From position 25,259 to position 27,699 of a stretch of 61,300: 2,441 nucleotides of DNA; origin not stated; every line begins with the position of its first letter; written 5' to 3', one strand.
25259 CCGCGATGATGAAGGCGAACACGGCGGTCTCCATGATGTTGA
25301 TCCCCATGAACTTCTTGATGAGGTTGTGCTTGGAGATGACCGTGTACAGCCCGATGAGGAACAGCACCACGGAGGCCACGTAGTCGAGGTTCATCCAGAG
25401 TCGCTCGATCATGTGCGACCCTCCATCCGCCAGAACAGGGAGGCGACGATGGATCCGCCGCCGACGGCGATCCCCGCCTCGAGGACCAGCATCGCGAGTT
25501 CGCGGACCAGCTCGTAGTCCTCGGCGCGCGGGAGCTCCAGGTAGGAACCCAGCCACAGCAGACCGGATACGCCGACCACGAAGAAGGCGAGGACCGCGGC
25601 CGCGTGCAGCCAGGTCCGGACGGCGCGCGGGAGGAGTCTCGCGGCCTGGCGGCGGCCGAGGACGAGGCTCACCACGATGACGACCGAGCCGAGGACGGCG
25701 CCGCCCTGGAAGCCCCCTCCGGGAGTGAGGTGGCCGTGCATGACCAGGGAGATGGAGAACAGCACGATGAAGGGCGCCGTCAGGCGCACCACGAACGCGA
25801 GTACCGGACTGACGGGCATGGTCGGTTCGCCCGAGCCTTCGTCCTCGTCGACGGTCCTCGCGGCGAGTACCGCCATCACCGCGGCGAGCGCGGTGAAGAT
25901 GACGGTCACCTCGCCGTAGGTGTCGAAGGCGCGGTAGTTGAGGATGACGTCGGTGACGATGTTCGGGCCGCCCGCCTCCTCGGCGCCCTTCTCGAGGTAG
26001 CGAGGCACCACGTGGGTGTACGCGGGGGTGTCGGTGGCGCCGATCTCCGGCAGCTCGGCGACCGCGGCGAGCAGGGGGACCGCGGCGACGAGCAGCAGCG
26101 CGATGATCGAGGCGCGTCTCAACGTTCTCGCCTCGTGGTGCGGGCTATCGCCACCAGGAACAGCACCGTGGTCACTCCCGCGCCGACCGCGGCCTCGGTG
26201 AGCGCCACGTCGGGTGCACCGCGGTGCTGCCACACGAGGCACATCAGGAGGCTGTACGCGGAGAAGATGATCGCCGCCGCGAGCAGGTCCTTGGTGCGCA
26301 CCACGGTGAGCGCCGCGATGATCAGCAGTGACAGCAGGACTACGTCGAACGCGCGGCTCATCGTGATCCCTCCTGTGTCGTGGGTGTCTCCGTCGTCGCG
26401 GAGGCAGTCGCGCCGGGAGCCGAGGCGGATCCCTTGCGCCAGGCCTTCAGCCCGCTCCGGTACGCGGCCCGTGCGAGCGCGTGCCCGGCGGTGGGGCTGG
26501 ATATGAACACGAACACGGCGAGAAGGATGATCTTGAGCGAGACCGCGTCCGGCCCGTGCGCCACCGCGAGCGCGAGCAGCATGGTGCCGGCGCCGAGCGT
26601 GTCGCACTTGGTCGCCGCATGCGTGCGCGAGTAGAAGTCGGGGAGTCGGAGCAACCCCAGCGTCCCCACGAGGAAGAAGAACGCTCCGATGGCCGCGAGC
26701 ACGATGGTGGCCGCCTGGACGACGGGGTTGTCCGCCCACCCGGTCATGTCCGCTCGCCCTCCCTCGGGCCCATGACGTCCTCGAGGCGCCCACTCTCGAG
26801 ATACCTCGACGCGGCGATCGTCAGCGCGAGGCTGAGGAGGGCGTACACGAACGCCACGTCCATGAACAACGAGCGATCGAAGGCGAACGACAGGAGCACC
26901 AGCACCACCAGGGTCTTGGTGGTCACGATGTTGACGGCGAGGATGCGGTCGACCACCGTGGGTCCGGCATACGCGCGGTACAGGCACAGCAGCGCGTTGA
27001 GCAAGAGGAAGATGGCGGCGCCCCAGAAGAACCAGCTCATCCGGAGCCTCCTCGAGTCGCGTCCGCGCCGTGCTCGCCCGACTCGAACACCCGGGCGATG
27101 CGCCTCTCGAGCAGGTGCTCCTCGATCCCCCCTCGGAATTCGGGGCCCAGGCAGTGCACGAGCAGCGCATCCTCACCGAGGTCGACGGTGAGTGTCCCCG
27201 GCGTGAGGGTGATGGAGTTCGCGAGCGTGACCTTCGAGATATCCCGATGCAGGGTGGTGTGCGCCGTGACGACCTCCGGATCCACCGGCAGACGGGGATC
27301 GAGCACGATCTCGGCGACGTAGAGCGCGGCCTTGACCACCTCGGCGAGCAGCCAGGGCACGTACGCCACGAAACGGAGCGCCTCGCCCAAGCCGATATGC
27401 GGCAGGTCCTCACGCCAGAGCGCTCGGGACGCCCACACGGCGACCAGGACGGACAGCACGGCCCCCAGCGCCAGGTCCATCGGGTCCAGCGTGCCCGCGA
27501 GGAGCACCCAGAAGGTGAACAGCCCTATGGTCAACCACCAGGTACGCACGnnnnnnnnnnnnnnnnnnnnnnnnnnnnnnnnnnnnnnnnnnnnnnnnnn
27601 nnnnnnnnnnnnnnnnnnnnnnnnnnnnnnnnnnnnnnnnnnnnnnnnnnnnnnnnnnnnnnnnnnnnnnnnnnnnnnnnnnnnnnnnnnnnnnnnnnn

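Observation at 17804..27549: Redox-module-free Mrp-type operon with Mbh-like gene order, split MrpA and four antiporter-like subunits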

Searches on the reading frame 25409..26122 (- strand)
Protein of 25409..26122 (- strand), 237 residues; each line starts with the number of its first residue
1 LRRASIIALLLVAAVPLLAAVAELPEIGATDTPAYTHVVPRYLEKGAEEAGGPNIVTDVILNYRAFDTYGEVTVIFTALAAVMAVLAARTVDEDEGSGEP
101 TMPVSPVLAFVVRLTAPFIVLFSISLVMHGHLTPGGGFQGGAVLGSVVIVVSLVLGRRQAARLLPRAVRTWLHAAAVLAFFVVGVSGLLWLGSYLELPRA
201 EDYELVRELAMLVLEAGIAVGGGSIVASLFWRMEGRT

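Call 5: search_protein_families(library=pfam, proteins=[window:25409-26122:-], max_evalue=0.01)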
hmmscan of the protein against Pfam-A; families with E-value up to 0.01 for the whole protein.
window:25409-26122:- (237 aa): 2 families
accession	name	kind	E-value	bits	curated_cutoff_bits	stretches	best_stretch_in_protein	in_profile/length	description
PF04039.18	MnhB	-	3.7e-20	72.9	22.5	1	107-202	1-97/127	Domain related to MnhB subunit of Na+/H+ antiporter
PF20501.3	MbhE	-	5.8e-08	33.1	27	1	32-86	27-81/98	MBH, subunit E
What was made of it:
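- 25409..26122 (-): MbhE + MrpB (MnhB) fusion (237 aa), the same fusion as MbsE. Pfam MbhE at residues 32-86 and MnhB at residues 107-202 (call 5).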

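Call 6: search_protein_families(library=ncbifam, proteins=[window:25409-26122:-], max_evalue=0.01)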
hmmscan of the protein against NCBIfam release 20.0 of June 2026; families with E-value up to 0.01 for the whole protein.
window:25409-26122:- (237 aa): 23 families
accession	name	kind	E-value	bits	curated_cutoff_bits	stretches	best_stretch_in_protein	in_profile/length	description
NF009161.0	PRK12507.1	equivalog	7e-45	153.7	272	1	4-235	95-331/336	putative monovalent cation/H+ antiporter subunit B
NF009217.0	PRK12567.1-1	equivalog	5.1e-24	85.1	268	1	10-194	14-183/238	putative monovalent cation/H+ antiporter subunit B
NF009162.0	PRK12508.1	equivalog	5.9e-20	71.9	120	1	105-236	4-136/139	Na(+)/H(+) antiporter subunit B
NF009288.0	PRK12648.1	equivalog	1.8e-19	69.4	1104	1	33-195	720-890/954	monovalent cation/H+ antiporter subunit A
NF009159.0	PRK12504.1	equivalog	5.6e-19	68.7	141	1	6-88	90-174/178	DUF4040 domain-containing protein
NF009160.0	PRK12505.1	equivalog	1.6e-17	63.5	140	1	93-231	14-152/179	putative monovalent cation/H+ antiporter subunit B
NF009290.0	PRK12650.1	equivalog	1.9e-17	62.5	980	1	7-196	687-877/966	DUF4040 family protein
NF009219.0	PRK12567.1-3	equivalog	3.2e-15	56.3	179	1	41-190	30-174/220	putative monovalent cation/H+ antiporter subunit B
NF006248.0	PRK08386.1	subfamily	4.1e-15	56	92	1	108-188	7-87/151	putative monovalent cation/H+ antiporter subunit B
NF009229.0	PRK12579.1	equivalog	5.4e-14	52.3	229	1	53-195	44-198/258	putative monovalent cation/H+ antiporter subunit B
NF009218.0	PRK12567.1-2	equivalog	5.3e-13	49.2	184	1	53-189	37-166/200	putative monovalent cation/H+ antiporter subunit B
NF006249.0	PRK08387.1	equivalog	7.2e-12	45.9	111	1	108-216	7-115/133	putative monovalent cation/H+ antiporter subunit B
NF004924.0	PRK06281.1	equivalog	7.7e-12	45.4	137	1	105-198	2-95/154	putative monovalent cation/H+ antiporter subunit B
NF009224.0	PRK12574.1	equivalog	8.8e-10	39.1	171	1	108-182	8-82/141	monovalent cation/H+ antiporter subunit B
NF009284.0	PRK12644.1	equivalog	2.3e-09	35.9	962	2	105-168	816-879/975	Na+/H+ antiporter subunit A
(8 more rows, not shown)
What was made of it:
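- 25409..26122 (-): NCBIfam PRK12507, 153 bits (call 6).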

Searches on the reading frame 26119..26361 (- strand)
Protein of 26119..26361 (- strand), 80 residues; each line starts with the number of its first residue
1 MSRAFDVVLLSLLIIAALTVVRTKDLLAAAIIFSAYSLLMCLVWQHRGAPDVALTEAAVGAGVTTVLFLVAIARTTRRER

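Call 5: search_protein_families(library=pfam, proteins=[window:26119-26361:-], max_evalue=0.01)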
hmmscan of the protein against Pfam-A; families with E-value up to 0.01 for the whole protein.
window:26119-26361:- (80 aa): 2 families
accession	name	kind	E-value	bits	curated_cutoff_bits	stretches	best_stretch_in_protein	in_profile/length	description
PF13244.11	MbhD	-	5.7e-23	81.3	27.2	1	12-76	2-66/67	MBH, subunit D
PF00499.25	Oxidored_q3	-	0.0022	18.2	33.2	1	17-75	2-60/146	NADH-ubiquinone/plastoquinone oxidoreductase chain 6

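Call 6: search_protein_families(library=ncbifam, proteins=[window:26119-26361:-], max_evalue=0.01)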
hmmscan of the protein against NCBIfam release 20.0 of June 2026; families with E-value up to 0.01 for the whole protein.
window:26119-26361:- (80 aa): 17 families
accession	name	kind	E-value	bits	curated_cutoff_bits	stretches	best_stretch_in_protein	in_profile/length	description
NF009159.0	PRK12504.1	equivalog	8.8e-25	87.6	141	1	3-79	4-80/178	DUF4040 domain-containing protein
NF006242.0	PRK08378.1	subfamily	2.7e-20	72.7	98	1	5-80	7-82/85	hypothetical protein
NF009161.0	PRK12507.1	equivalog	2.3e-18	66.5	272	1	7-79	14-85/336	putative monovalent cation/H+ antiporter subunit B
NF004923.0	PRK06280.1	equivalog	1.7e-12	47.5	80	1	4-79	3-78/79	hypothetical protein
NF004172.0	PRK05640.1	equivalog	7.6e-09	35.9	156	1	7-75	4-71/152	putative monovalent cation/H+ antiporter subunit B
NF009289.0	PRK12649.1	equivalog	2.5e-08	32.8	1117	1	4-76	619-690/789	putative monovalent cation/H+ antiporter subunit A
NF009290.0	PRK12650.1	equivalog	8.5e-08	30.6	980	1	2-71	601-670/966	DUF4040 family protein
TIGR00940.1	2a6301s01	subfamily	1.3e-06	27.1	920.45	1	4-74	622-691/793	monovalent cation:proton antiporter subunit A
NF009288.0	PRK12648.1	equivalog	1.9e-06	26.3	1104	1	5-73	609-676/954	monovalent cation/H+ antiporter subunit A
NF005629.0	PRK07377.1-5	equivalog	8.8e-06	25.8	370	1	6-73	6-73/183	hypothetical protein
NF009285.0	PRK12645.1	equivalog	9.4e-06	24.1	1028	1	3-72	628-696/804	Na+/H+ antiporter subunit A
NF009287.0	PRK12647.1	equivalog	4.3e-05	22.2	937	1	5-76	600-670/773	putative monovalent cation/H+ antiporter subunit A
NF009284.0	PRK12644.1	equivalog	0.00016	19.8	962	1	4-72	600-667/975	Na+/H+ antiporter subunit A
NF005628.0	PRK07377.1-4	equivalog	0.00029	20.7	151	1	8-72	12-76/195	hypothetical protein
NF005630.0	PRK07377.1-6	equivalog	0.0004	20.2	149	1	7-72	7-72/187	hypothetical protein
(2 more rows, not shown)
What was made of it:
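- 26119..26361 (-): MbhD-like subunit (80 aa, 3 TM), equivalent to MrpA TM17-19. NCBIfam matches fall at positions ~600-690 of MrpA models (calls 5, 6).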

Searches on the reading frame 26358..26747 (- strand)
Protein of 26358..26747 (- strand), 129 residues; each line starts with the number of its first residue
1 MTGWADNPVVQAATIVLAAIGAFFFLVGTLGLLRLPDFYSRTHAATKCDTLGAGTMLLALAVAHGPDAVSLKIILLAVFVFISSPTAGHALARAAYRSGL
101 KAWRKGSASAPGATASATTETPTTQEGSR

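Call 5: search_protein_families(library=pfam, proteins=[window:26358-26747:-], max_evalue=0.01)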
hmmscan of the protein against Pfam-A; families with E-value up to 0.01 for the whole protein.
window:26358-26747:- (129 aa): 1 family
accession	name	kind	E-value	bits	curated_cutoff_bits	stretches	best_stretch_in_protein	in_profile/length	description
PF03334.19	PhaG_MnhG_YufB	-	2.3e-28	98.7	23.4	1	17-96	1-80/80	Na+/H+ antiporter subunit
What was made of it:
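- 26358..26747 (-): MrpG / MbhC-like subunit (129 aa). Pfam PhaG_MnhG_YufB, 98.7 bits (call 5).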

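Call 6: search_protein_families(library=ncbifam, proteins=[window:26358-26747:-], max_evalue=0.01)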
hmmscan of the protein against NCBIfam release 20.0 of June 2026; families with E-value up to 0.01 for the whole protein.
window:26358-26747:- (129 aa): 13 families
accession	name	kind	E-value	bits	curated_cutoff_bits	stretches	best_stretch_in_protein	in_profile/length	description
NF009314.0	PRK12674.1-2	subfamily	9.2e-31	105.9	102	1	10-106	4-100/116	Na+/H+ antiporter subunit G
TIGR01300.1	CPA3_mnhG_phaG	equivalog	1.4e-27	95.8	63.1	1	17-104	2-91/97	monovalent cation/H(+) antiporter subunit G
NF009316.0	PRK12674.1-5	equivalog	7.7e-23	80.6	122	1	13-107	8-104/121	Na+/H+ antiporter subunit G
NF009320.0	PRK12675.1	equivalog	1.5e-22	80.1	128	1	16-102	5-92/104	putative monovalent cation/H+ antiporter subunit G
NF009313.0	PRK12674.1-1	equivalog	2.8e-20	72.6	151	1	15-100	10-97/140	Na+/H+ antiporter subunit G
NF009236.0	PRK12586.1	equivalog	3.8e-19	68.9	156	1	10-110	8-110/145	Na+/H+ antiporter subunit G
NF009311.0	PRK12670.1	equivalog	9.6e-19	67.1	116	1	13-98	5-90/99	putative monovalent cation/H+ antiporter subunit G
NF009312.0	PRK12672.1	subfamily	4.1e-15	56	122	1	12-102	5-105/122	putative monovalent cation/H+ antiporter subunit G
NF009237.0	PRK12587.1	equivalog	2.1e-14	53.6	158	1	10-98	6-96/118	Na+/H+ antiporter subunit G1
NF009235.0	PRK12585.1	equivalog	1.1e-13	50.9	273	1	15-100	10-97/197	putative monovalent cation/H+ antiporter subunit G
NF009317.0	PRK12674.2-1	equivalog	2.5e-13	50.2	107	1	14-96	7-89/105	Na+/H+ antiporter subunit G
NF009315.0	PRK12674.1-4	equivalog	7.4e-09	35.8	130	1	13-96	14-99/121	Na+/H+ antiporter subunit G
NF009238.0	PRK12592.1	equivalog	4.2e-08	33.2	170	1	14-102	11-107/126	putative monovalent cation/H+ antiporter subunit G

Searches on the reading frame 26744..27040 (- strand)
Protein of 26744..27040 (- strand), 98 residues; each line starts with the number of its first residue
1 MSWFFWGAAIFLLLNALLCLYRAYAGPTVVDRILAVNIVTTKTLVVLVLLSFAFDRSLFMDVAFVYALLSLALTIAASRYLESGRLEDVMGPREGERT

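Call 5: search_protein_families(library=pfam, proteins=[window:26744-27040:-], max_evalue=0.01)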
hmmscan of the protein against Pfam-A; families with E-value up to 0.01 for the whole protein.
window:26744-27040:- (98 aa): 1 family
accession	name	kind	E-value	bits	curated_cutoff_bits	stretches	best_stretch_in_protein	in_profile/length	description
PF04066.18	MrpF_PhaF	-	6.2e-14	52.6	23.3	1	31-82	2-53/53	Multiple resistance and pH regulation protein F (MrpF / PhaF)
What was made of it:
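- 26744..27040 (-): MrpF / MbhB-like subunit (98 aa). Pfam MrpF_PhaF (call 5).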

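Call 6: search_protein_families(library=ncbifam, proteins=[window:26744-27040:-], max_evalue=0.01)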
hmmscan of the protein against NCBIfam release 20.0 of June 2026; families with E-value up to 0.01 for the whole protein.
window:26744-27040:- (98 aa): 14 families
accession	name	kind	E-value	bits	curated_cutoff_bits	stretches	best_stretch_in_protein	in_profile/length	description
NF009244.0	PRK12599.1-3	equivalog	1.1e-22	80.3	90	1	5-80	9-84/92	putative monovalent cation/H+ antiporter subunit F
NF009250.0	PRK12604.1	equivalog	2e-21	76.3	100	1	10-84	6-83/84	putative monovalent cation/H+ antiporter subunit F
NF009242.0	PRK12599.1-1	equivalog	1.7e-18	66.8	89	1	4-84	4-84/86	putative monovalent cation/H+ antiporter subunit F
NF009247.0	PRK12599.1-6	equivalog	8.5e-15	55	100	1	9-85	11-87/89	putative monovalent cation/H+ antiporter subunit F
NF009246.0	PRK12599.1-5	equivalog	8.6e-15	55.2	92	1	13-83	11-81/83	putative monovalent cation/H+ antiporter subunit F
NF006243.0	PRK08381.1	equivalog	5.4e-13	49.1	79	1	10-82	12-84/89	putative monovalent cation/H+ antiporter subunit F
NF004812.0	PRK06161.1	equivalog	3.4e-12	46.7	93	1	5-84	9-88/92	K+/H+ antiporter subunit F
NF009248.0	PRK12600.1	equivalog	4.4e-11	42.8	97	1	10-86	11-87/94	Na(+)/H(+) antiporter subunit F1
NF009300.0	PRK12657.1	equivalog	2.4e-10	40.6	103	1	3-87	8-92/100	putative monovalent cation/H+ antiporter subunit F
NF009249.0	PRK12603.1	equivalog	2.6e-10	40.5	81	1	10-89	8-88/90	putative monovalent cation/H+ antiporter subunit F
NF009243.0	PRK12599.1-2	equivalog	5.9e-10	39.7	95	1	12-83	14-86/91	putative monovalent cation/H+ antiporter subunit F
NF009245.0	PRK12599.1-4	equivalog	3.6e-07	30.5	114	1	8-88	14-94/121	cation:proton antiporter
NF005930.0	PRK07948.1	equivalog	7.3e-05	23.3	82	1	4-80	4-80/86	monovalent cation/H+ antiporter complex subunit F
NF009253.0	PRK12612.1-1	equivalog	0.0016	19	94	1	11-80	5-77/88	putative monovalent cation/H+ antiporter subunit F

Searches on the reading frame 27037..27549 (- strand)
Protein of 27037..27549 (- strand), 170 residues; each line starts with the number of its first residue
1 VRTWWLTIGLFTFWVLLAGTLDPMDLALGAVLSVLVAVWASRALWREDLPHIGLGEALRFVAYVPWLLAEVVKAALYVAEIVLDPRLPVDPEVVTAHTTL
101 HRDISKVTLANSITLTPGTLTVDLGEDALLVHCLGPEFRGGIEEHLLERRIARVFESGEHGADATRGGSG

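Call 5: search_protein_families(library=pfam, proteins=[window:27037-27549:-], max_evalue=0.01)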
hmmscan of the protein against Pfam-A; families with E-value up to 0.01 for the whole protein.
window:27037-27549:- (170 aa): 1 family
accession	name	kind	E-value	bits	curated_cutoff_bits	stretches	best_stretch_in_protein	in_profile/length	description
PF01899.21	MNHE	-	3.3e-32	111.7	27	1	8-153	2-144/145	Na+/H+ ion antiporter subunit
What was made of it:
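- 27037..27549 (-): MrpE / MbhA-like subunit (170 aa). Pfam MNHE, 111.7 bits (call 5).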

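Call 6: search_protein_families(library=ncbifam, proteins=[window:27037-27549:-], max_evalue=0.01)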
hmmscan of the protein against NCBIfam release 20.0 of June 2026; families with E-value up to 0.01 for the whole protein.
window:27037-27549:- (170 aa): 16 families
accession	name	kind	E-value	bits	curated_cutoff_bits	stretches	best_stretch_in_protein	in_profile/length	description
NF009295.0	PRK12652.1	equivalog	9.2e-38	130.4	290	1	10-155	178-324/368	monovalent cation/H+ antiporter subunit E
TIGR00942.1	2a6301s05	subfamily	6.1e-22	78.2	212.25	1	14-133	1-116/144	multicomponent Na+:H+ antiporter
NF006518.0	PRK08965.1-2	equivalog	4.5e-20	72.1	159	1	3-135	12-142/166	Na+/H+ antiporter subunit E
NF006519.0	PRK08965.1-3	equivalog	1.5e-18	67.2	190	1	1-156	1-157/158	Na+/H+ antiporter subunit E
NF005131.0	PRK06580.1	equivalog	9.6e-16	58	121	1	58-135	7-84/107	putative monovalent cation/H+ antiporter subunit E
NF009293.0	PRK12651.1-4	equivalog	7e-15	55.5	195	1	8-125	15-137/173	Na+/H+ antiporter subunit E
NF006245.0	PRK08383.1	subfamily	1.1e-14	54.6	192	1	11-134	12-140/168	putative monovalent cation/H+ antiporter subunit E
NF009292.0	PRK12651.1-3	equivalog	2.6e-14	53.6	213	1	6-134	7-133/158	Na+/H+ antiporter subunit E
NF009291.0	PRK12651.1-1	equivalog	9e-14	51.8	228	1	7-129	8-126/159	Na+/H+ antiporter subunit E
NF006244.0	PRK08382.1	equivalog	1.5e-13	51.2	226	1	8-127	40-167/201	putative monovalent cation/H+ antiporter subunit E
NF004922.0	PRK06279.1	equivalog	3.5e-13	49.8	99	1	59-132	5-78/100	putative monovalent cation/H+ antiporter subunit E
NF006520.0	PRK08965.1-4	equivalog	5.7e-11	42.6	175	1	5-135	9-138/162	Na+/H+ antiporter subunit E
NF006521.0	PRK08965.1-5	equivalog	7.1e-11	42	141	1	3-158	15-173/180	Na+/H+ antiporter subunit E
NF009297.0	PRK12654.1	equivalog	2.1e-07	30.9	116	1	58-128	2-72/151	monovalent cation/H+ antiporter subunit E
NF006517.0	PRK08965.1-1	equivalog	1.5e-06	28.5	180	1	39-128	41-127/161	Na+/H+ antiporter subunit E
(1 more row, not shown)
